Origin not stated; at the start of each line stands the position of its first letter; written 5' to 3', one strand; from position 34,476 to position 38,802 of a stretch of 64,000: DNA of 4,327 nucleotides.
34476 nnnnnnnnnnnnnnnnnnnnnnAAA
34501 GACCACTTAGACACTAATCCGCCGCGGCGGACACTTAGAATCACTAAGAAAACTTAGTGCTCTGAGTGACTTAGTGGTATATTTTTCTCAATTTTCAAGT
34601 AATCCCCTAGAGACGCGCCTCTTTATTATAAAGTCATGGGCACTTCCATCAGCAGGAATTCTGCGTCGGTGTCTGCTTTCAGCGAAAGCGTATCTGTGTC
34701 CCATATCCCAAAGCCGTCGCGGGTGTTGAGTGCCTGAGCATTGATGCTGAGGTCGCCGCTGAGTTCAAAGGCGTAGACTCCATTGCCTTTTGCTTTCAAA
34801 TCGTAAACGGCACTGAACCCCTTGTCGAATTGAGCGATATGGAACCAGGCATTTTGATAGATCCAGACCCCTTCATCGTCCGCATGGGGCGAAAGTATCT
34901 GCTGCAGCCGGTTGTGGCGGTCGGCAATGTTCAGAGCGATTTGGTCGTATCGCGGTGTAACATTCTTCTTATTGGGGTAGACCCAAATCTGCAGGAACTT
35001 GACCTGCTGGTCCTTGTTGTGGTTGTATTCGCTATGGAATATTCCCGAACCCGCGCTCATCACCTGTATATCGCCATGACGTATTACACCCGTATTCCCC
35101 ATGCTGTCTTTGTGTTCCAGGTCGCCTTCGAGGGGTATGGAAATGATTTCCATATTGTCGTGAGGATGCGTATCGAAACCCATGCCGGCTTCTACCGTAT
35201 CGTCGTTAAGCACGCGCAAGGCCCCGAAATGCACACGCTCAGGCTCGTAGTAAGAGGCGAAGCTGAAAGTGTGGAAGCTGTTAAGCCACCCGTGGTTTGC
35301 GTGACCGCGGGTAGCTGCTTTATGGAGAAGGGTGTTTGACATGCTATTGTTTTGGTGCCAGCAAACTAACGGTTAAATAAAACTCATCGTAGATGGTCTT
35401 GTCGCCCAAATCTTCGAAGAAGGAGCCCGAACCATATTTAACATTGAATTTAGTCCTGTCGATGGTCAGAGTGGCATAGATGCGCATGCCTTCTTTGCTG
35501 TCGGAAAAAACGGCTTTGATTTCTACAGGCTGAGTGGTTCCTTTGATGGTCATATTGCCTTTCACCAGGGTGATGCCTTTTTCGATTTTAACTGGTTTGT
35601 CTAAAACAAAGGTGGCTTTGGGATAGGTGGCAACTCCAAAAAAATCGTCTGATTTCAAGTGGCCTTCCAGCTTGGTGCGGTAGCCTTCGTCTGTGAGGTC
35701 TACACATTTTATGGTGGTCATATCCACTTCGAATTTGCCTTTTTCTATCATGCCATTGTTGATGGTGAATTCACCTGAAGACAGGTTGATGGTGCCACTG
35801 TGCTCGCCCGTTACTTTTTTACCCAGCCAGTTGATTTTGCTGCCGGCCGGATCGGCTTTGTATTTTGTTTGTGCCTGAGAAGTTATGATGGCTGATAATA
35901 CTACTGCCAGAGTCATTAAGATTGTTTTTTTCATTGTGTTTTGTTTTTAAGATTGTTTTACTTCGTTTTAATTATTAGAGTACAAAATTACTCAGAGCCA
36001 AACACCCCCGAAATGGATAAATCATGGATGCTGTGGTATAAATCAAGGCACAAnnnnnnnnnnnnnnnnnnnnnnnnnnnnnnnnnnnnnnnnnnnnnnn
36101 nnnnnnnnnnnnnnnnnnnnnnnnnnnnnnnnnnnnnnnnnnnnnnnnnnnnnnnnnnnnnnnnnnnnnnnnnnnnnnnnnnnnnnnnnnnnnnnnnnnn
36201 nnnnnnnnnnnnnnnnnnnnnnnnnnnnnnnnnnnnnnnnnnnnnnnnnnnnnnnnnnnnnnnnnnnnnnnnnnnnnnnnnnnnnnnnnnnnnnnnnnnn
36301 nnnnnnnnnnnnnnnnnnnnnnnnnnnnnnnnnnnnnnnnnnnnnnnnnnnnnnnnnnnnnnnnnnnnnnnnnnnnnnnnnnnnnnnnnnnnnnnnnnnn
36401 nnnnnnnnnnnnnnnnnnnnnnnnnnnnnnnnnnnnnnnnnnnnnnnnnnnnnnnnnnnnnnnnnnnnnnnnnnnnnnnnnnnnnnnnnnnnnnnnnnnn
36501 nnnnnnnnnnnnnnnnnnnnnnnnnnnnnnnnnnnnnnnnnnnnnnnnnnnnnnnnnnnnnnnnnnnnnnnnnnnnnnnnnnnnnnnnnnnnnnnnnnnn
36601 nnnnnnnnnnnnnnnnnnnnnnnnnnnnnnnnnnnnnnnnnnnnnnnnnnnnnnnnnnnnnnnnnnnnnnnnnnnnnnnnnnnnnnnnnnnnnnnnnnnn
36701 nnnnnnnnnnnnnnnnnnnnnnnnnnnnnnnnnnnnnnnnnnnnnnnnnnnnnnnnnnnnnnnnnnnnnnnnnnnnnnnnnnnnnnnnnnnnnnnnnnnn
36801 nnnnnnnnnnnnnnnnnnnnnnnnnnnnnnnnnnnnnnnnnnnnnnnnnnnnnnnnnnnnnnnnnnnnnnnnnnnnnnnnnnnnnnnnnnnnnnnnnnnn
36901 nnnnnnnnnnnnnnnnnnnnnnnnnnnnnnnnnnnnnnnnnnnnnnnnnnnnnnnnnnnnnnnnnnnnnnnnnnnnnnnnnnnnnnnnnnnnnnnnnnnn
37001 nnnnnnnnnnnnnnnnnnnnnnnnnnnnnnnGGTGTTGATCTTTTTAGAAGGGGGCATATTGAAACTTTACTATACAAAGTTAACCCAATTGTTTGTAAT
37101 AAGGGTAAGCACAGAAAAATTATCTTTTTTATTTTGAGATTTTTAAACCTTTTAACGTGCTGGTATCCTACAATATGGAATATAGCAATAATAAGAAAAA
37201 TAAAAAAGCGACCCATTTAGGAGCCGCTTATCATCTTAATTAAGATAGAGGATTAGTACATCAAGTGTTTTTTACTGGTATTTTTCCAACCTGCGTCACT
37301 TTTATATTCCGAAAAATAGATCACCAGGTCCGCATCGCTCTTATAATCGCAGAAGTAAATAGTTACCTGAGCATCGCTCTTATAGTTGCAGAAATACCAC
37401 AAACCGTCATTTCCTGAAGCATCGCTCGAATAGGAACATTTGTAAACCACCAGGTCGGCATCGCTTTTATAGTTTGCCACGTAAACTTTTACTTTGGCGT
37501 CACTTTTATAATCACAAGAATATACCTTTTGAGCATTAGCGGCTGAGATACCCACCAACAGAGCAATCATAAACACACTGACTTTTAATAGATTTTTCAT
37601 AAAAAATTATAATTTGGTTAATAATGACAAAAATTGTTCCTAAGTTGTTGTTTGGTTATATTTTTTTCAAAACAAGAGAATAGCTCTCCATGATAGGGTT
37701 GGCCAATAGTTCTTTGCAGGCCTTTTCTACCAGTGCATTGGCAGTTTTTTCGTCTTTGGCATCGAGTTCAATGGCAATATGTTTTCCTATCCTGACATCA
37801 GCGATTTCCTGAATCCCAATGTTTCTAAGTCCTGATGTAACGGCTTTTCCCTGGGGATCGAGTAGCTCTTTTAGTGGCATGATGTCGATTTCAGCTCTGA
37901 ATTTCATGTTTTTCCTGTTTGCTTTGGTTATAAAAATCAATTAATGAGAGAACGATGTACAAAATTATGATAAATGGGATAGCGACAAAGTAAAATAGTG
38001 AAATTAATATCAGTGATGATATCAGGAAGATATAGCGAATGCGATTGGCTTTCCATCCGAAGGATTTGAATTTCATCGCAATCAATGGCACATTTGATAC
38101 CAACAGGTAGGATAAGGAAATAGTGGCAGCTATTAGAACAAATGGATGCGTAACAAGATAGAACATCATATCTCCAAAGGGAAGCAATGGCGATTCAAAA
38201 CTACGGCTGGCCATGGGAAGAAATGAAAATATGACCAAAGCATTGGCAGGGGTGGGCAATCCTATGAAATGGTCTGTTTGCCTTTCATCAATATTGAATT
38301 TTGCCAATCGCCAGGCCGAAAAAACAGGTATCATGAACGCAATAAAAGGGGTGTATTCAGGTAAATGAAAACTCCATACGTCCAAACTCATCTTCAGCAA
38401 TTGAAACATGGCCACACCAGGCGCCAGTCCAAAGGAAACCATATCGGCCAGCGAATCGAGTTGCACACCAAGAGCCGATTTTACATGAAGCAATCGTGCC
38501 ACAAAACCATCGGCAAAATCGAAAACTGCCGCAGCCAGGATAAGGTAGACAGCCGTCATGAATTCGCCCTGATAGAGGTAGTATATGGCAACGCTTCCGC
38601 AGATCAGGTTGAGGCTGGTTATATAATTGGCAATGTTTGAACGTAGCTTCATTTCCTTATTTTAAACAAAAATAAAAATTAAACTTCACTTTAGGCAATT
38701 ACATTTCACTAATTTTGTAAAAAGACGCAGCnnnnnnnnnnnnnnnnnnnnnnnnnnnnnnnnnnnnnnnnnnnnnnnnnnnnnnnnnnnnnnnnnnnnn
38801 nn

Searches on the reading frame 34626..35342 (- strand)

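Call 55: search_protein_families(library=pfam, proteins=[window:34626-35342:-], max_evalue=0.0001)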
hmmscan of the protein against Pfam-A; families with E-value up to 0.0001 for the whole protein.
window:34626-35342:- (238 aa): 2 families
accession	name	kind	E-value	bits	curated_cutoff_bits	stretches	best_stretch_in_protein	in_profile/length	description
PF02678.22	Pirin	-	3.5e-34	117.5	26.1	1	13-121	9-108/108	Pirin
PF17954.7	Pirin_C_2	-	2.6e-24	85.6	22.9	1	149-234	2-86/86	Quercetinase C-terminal cupin domain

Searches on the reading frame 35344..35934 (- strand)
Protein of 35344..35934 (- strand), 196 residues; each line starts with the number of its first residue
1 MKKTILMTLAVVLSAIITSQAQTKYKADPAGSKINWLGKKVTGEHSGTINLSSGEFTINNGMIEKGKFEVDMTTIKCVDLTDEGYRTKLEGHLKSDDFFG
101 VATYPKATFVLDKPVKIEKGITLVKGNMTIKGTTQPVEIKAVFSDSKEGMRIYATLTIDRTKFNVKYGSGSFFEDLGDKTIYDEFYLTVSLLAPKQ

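Call 55: search_protein_families(library=pfam, proteins=[window:35344-35934:-], max_evalue=0.0001)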
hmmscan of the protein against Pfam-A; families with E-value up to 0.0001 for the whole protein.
window:35344-35934:- (196 aa): 1 family
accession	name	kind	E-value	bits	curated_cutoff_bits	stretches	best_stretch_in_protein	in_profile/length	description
PF04264.18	YceI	-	9.7e-29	101.1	23.7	1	25-191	1-148/150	YceI-like domain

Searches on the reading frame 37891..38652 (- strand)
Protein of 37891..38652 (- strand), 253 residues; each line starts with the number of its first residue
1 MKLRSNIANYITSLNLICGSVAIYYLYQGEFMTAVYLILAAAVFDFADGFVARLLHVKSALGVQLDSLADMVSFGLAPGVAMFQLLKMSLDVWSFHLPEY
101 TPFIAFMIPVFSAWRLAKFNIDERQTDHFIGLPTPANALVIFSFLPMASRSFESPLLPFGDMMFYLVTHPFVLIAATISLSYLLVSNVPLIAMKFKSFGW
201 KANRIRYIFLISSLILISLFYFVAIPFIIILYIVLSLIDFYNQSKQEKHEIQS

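Call 55: search_protein_families(library=pfam, proteins=[window:37891-38652:-], max_evalue=0.0001)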
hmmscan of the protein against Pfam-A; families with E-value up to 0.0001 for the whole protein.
window:37891-38652:- (253 aa): 1 family
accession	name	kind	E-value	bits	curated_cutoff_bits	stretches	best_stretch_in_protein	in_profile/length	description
PF01066.26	CDP-OH_P_transf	-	1.8e-17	64.6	22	1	6-148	2-135/152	CDP-alcohol phosphatidyltransferase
